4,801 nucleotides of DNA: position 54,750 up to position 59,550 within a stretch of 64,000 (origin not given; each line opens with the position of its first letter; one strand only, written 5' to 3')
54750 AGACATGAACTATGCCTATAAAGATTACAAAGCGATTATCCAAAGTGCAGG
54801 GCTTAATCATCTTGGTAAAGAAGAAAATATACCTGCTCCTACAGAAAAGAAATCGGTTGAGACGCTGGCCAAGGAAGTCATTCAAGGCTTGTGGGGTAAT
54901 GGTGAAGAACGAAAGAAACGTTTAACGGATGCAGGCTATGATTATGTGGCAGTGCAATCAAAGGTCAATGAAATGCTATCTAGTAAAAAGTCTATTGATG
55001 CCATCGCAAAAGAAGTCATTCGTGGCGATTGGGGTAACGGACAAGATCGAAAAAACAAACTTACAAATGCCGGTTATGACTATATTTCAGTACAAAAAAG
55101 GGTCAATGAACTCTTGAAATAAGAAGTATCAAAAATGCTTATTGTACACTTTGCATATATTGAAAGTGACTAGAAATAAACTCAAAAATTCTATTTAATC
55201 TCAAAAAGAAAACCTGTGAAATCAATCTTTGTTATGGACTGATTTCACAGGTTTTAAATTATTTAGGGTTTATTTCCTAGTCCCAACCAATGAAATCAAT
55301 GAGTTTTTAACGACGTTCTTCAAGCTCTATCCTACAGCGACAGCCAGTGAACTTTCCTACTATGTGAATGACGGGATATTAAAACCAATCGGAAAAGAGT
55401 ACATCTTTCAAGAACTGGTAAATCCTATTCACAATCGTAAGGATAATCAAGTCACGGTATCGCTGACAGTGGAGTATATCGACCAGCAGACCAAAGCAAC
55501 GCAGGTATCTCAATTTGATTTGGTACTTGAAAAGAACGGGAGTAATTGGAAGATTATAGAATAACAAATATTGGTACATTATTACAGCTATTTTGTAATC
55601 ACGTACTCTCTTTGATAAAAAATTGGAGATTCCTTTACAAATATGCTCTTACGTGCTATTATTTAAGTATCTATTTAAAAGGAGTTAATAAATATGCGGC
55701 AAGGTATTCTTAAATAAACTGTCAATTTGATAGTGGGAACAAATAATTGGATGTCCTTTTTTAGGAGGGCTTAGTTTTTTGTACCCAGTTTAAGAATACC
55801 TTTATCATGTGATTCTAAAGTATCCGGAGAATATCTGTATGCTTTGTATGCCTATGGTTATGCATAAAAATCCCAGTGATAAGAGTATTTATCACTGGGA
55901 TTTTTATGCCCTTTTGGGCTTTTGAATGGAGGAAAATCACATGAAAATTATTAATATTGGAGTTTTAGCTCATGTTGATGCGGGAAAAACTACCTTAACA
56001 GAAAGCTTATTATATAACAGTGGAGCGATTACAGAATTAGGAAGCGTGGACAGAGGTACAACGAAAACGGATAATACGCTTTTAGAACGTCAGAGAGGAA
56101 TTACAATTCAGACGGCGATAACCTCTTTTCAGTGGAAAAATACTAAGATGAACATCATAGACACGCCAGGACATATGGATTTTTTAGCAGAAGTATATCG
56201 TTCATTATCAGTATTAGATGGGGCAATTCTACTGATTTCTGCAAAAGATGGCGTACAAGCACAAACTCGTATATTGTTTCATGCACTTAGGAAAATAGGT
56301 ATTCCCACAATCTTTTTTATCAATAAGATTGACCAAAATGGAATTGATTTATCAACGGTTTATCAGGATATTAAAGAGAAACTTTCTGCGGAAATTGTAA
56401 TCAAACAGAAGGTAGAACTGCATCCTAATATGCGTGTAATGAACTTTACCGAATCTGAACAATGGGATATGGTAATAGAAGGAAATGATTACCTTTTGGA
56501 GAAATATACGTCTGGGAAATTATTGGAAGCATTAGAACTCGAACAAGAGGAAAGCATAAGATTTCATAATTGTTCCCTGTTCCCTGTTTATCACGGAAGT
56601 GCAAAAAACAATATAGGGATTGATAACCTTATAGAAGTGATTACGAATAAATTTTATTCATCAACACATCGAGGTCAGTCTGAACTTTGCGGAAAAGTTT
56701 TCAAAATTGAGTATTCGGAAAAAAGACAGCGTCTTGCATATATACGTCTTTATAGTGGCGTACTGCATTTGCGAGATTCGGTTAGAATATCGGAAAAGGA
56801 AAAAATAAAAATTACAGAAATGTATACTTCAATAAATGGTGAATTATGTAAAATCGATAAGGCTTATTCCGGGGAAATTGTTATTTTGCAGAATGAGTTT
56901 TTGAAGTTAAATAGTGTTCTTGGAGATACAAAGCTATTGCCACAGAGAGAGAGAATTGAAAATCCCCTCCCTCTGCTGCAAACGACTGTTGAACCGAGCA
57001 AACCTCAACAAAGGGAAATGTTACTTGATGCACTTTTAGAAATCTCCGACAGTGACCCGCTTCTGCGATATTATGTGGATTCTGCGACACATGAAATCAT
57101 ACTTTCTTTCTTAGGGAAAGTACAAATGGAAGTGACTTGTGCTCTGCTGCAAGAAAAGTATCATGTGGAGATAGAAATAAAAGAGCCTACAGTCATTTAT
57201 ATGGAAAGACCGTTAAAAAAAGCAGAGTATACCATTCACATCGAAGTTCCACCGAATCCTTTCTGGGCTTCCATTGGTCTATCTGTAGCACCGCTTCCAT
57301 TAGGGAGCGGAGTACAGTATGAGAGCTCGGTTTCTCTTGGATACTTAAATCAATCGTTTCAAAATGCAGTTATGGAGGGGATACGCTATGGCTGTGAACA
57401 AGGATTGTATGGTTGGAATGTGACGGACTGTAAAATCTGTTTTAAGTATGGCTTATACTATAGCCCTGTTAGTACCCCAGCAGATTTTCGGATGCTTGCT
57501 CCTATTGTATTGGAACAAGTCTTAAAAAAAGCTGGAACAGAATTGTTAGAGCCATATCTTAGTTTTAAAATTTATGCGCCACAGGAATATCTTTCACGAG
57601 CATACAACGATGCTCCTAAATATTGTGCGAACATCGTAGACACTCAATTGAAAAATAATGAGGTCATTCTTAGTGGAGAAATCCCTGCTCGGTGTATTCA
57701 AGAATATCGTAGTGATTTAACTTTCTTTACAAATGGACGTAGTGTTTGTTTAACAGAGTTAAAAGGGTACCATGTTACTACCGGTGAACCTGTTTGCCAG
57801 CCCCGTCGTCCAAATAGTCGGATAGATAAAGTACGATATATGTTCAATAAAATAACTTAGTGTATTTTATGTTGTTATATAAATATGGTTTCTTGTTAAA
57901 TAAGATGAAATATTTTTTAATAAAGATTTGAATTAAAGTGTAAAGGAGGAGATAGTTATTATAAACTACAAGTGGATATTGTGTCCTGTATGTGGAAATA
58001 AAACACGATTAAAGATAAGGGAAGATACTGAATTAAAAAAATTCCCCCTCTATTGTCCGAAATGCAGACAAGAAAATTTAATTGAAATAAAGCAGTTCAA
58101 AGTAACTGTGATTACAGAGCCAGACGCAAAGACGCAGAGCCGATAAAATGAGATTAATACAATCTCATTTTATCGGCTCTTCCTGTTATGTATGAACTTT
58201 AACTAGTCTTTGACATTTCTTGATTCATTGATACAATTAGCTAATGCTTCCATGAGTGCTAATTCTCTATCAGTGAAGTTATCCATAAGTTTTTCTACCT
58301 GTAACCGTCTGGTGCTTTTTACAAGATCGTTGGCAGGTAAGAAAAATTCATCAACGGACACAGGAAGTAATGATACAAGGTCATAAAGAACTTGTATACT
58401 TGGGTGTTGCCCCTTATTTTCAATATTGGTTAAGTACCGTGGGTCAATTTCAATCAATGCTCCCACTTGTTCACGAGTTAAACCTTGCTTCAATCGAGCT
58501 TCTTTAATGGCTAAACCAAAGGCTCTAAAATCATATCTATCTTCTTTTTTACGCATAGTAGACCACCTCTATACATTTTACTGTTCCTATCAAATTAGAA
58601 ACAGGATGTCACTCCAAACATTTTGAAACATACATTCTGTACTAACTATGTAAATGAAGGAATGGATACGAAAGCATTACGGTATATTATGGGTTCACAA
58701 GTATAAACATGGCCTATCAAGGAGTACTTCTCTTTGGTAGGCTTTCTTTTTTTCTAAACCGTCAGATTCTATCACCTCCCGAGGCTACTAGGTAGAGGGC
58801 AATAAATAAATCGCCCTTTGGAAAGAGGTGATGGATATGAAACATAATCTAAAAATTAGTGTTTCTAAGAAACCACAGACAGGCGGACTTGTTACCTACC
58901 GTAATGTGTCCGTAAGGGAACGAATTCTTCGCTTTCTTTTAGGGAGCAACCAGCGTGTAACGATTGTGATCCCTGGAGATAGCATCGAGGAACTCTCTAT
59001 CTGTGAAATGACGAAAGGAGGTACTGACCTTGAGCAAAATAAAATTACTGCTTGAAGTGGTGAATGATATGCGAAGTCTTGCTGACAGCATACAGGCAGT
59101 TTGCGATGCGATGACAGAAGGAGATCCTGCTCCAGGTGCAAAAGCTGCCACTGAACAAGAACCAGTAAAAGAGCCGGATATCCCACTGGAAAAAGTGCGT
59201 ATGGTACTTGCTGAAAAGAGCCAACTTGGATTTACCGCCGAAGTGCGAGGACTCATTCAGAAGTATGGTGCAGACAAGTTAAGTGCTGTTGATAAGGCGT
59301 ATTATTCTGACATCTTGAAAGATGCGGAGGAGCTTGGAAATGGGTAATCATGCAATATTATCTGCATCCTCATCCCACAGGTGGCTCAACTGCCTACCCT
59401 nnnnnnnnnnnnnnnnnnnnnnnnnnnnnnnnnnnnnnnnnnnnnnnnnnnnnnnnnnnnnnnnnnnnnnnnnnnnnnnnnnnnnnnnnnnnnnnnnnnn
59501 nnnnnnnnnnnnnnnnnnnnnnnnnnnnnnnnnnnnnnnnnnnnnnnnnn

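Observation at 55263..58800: tet(M) with its Tn916 leader/attenuator captured inside a prophage, between the lysis cassette and the phage DNA-replication genes, without Tn916 int/xis or conjugation genes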

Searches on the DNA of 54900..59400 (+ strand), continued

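Call 68: search_dna_similar(query=window:55126-55283:+, collection=phages, mode=distant, max_rows=15, max_evalue=0.01)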
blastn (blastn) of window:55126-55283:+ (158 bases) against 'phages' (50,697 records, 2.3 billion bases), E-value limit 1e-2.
Records with a match: 1; places in all: 1; records where one place covers at least 80% of the query: 1.
Best place of each record, by identity: >=99% 1.
By first word of the organism name: Erysipelothrix 1.
By host as written in the record: Erysipelothrix rhusiopathiae ZJ 1.
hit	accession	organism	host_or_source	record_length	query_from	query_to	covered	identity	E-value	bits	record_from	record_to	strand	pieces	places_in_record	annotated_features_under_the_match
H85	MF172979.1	Erysipelothrix phage phi1605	Erysipelothrix rhusiopathiae ZJ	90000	1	158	100%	100.0%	2e-75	286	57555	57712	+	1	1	hypothetical protein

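Call 69: search_rna_families(source=window, start=58400, end=59000, threshold=evalue, max_evalue=0.001, show_alignments=1)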
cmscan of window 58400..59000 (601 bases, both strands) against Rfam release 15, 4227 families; matches with E-value up to 0.001: 1.
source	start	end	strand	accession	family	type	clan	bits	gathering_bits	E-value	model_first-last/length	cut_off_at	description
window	58544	58813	+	RF03532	SQ2397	Cis-reg;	-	55.2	100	8.5e-09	1-243/243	no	Cis-regulator of HTH transcription factor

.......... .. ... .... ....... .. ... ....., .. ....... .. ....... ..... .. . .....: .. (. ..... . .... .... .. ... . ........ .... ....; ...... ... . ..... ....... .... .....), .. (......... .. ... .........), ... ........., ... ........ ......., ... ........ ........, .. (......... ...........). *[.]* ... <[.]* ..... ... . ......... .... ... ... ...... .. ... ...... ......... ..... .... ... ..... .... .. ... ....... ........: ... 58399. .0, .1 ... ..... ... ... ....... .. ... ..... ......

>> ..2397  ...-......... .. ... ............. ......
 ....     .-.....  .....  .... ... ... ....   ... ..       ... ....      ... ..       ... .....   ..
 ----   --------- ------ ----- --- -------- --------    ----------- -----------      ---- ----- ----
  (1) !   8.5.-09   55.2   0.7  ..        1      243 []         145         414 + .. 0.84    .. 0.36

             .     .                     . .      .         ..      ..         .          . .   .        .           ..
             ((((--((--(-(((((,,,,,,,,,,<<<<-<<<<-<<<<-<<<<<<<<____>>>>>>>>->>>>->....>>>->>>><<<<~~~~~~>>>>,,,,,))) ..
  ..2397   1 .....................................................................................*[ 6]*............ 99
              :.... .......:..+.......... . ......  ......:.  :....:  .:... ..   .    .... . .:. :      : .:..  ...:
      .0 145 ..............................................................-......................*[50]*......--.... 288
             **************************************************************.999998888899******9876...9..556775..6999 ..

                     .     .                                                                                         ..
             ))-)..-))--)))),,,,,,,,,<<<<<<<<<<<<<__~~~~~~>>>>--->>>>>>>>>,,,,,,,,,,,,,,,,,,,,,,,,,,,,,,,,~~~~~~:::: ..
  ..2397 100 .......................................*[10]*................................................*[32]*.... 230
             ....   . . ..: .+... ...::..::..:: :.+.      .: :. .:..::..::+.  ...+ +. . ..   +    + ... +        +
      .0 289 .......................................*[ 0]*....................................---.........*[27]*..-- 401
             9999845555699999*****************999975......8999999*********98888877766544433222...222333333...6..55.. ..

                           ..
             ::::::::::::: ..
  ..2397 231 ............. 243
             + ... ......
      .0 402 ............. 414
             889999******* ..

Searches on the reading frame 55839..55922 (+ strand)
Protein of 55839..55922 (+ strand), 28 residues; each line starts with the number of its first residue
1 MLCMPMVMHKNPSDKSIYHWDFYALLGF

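Call 58: search_protein_families(library=ncbifam, proteins=[window:55839-55922:+])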
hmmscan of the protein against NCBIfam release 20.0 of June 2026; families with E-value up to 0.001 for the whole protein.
window:55839-55922:+ (28 aa): 1 family
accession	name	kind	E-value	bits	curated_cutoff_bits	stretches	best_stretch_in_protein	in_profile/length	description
NF011335.0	PRK14751.1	equivalog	1.4e-25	88.8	71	1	1-28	1-28/28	tetracycline resistance determinant leader peptide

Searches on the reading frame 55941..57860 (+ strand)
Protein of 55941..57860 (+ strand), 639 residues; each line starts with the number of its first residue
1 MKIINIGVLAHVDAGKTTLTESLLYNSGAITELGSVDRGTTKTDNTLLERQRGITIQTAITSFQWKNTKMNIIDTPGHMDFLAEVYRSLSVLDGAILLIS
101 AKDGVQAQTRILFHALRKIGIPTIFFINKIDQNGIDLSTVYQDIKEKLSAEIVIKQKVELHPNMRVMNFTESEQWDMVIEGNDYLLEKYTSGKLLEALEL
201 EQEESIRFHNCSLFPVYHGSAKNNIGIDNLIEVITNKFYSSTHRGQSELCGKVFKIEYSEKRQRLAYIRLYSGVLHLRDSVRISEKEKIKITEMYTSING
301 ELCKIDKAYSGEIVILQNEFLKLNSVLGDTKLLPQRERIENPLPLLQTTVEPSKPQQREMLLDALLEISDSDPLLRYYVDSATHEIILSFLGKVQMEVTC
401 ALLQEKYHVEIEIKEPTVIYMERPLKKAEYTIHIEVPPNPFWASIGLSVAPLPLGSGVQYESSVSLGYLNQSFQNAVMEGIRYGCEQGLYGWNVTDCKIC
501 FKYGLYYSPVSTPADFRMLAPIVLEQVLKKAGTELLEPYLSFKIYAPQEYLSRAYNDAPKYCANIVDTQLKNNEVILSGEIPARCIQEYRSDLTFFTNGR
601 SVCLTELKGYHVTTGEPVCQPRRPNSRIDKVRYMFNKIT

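Call 40: find_encoding_contigs(protein=window:55941-57860:+, flank=6000, max_places=10)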
Protein window:55941-57860:+ (639 aa): 23 contigs read that carry it; 10 places shown.
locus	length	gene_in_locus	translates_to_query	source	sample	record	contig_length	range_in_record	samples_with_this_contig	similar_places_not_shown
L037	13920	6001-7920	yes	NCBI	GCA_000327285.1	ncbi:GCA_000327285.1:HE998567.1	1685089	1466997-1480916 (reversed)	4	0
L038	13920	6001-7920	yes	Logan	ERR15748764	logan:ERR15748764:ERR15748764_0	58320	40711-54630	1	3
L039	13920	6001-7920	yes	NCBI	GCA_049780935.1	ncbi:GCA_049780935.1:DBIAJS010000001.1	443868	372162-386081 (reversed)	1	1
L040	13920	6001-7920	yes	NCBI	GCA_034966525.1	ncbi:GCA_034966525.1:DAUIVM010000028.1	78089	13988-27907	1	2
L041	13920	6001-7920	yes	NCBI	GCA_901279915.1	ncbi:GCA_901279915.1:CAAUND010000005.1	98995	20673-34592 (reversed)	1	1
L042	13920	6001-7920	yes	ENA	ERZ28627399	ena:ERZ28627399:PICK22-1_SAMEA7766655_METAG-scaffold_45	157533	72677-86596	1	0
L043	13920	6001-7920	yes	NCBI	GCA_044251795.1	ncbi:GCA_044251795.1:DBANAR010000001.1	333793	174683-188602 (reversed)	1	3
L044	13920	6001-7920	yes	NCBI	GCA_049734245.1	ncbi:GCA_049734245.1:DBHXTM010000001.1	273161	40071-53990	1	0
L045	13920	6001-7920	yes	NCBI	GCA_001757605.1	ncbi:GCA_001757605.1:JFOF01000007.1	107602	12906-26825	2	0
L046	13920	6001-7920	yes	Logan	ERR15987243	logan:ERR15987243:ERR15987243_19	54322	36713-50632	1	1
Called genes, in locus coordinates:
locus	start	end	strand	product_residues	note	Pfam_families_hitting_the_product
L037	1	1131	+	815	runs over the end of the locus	PF19044:P-loop_TraG (faint), PF12846:AAA_10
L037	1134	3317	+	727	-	-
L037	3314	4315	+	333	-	PF13702:Lysozyme_like, PF00877:NLPC_P60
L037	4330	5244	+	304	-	PF12642:TpcC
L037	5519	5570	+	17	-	PF08076:TetM_leader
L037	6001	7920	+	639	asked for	PF00009:GTP_EFTU, PF01926:MMR_HSR1 (faint), PF22042:EF-G_D2, PF14492:EFG_III, PF03764:EFG_IV, PF00679:EFG_C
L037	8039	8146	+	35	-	PF14205:Cys_rich_KTR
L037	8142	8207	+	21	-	-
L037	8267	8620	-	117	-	PF12844:HTH_19 (weak), PF13560:HTH_31, PF01381:HTH_3, PF18430:DBD_HTH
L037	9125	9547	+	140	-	PF08281:Sigma70_r4_2, PF04545:Sigma70_r4 (weak)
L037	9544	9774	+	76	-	PF12645:HTH_16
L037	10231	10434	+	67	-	PF09035:Tn916-Xis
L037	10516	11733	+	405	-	PF02920:Integrase_DNA, PF00589:Phage_integrase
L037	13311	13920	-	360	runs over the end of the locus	-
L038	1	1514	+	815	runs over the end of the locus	PF12846:AAA_10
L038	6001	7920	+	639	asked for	PF00009:GTP_EFTU, PF01926:MMR_HSR1 (faint), PF22042:EF-G_D2, PF14492:EFG_III, PF03764:EFG_IV, PF00679:EFG_C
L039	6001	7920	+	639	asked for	PF00009:GTP_EFTU, PF01926:MMR_HSR1 (faint), PF22042:EF-G_D2, PF14492:EFG_III, PF03764:EFG_IV, PF00679:EFG_C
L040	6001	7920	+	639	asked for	PF00009:GTP_EFTU, PF01926:MMR_HSR1 (faint), PF22042:EF-G_D2, PF14492:EFG_III, PF03764:EFG_IV, PF00679:EFG_C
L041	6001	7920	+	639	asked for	PF00009:GTP_EFTU, PF01926:MMR_HSR1 (faint), PF22042:EF-G_D2, PF14492:EFG_III, PF03764:EFG_IV, PF00679:EFG_C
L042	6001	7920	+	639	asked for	PF00009:GTP_EFTU, PF01926:MMR_HSR1 (faint), PF22042:EF-G_D2, PF14492:EFG_III, PF03764:EFG_IV, PF00679:EFG_C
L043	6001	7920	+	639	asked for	PF00009:GTP_EFTU, PF01926:MMR_HSR1 (faint), PF22042:EF-G_D2, PF14492:EFG_III, PF03764:EFG_IV, PF00679:EFG_C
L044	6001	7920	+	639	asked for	PF00009:GTP_EFTU, PF01926:MMR_HSR1 (faint), PF22042:EF-G_D2, PF14492:EFG_III, PF03764:EFG_IV, PF00679:EFG_C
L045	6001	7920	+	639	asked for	PF00009:GTP_EFTU, PF01926:MMR_HSR1 (faint), PF22042:EF-G_D2, PF14492:EFG_III, PF03764:EFG_IV, PF00679:EFG_C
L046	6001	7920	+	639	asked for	PF00009:GTP_EFTU, PF01926:MMR_HSR1 (faint), PF22042:EF-G_D2, PF14492:EFG_III, PF03764:EFG_IV, PF00679:EFG_C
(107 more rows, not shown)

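Call 58: search_protein_families(library=ncbifam, proteins=[window:55941-57857:+])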
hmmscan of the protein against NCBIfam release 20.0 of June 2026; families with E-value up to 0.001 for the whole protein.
window:55941-57857:+ (639 aa): 37 families (the best 25 are shown)
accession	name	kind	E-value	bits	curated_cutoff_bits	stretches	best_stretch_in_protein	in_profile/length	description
NF012155.1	tet_protect_M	exception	0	1495.7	1420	1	1-639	1-639/639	tetracycline resistance ribosomal protection protein Tet(M)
NF033148.1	tet_protect_M_W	exception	0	1333.5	1100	1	1-639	1-639/639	TetM/TetW/TetO/TetS family tetracycline resistance ribosomal protection protein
NF012153.1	tet_protect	equivalog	9.8e-263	872.9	775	1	4-610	1-614/614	tetracycline resistance ribosomal protection protein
NF012154.0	tet_protect_Q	exception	1e-158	529.6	1425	1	1-637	1-636/638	tetracycline resistance ribosomal protection protein Tet(Q)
NF000120.3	47473_otr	exception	6.6e-141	470.9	900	1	3-603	2-606/608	tetracycline resistance ribosomal protection protein Otr(A)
NF009381.0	PRK12740.1-5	subfamily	1.2e-98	331.3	583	2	173-611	211-671/692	elongation factor G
TIGR00484.1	EF-G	equivalog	5.9e-86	289.1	659.4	2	2-154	9-161/691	elongation factor G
NF009891.0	PRK13351.1-1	equivalog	4.5e-78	263.5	597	1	2-602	8-654/681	elongation factor G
NF009379.0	PRK12740.1-3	equivalog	9.6e-67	226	513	2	183-554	219-596/674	elongation factor G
NF009892.0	PRK13351.1-3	equivalog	1.9e-58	198.4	640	1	1-429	1-432/623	elongation factor G-like protein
NF009377.1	PRK12740.1-1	equivalog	5e-55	187.2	890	2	2-152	12-162/700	elongation factor G-like protein EF-G2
NF001964.0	PRK00741.1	equivalog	6.5e-54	183.2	473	1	6-415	15-464/529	peptide chain release factor 3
NF058620.1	EFG2_Bacteroid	exception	3.4e-52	177.8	1000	3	2-156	8-162/717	elongation factor G2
TIGR01394.1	TypA_BipA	equivalog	7.2e-46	156.6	757.3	1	4-146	2-142/594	translational GTPase TypA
TIGR00231.1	small_GTP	domain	1.5e-45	154.9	42.5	1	1-171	1-163/164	GTP-binding protein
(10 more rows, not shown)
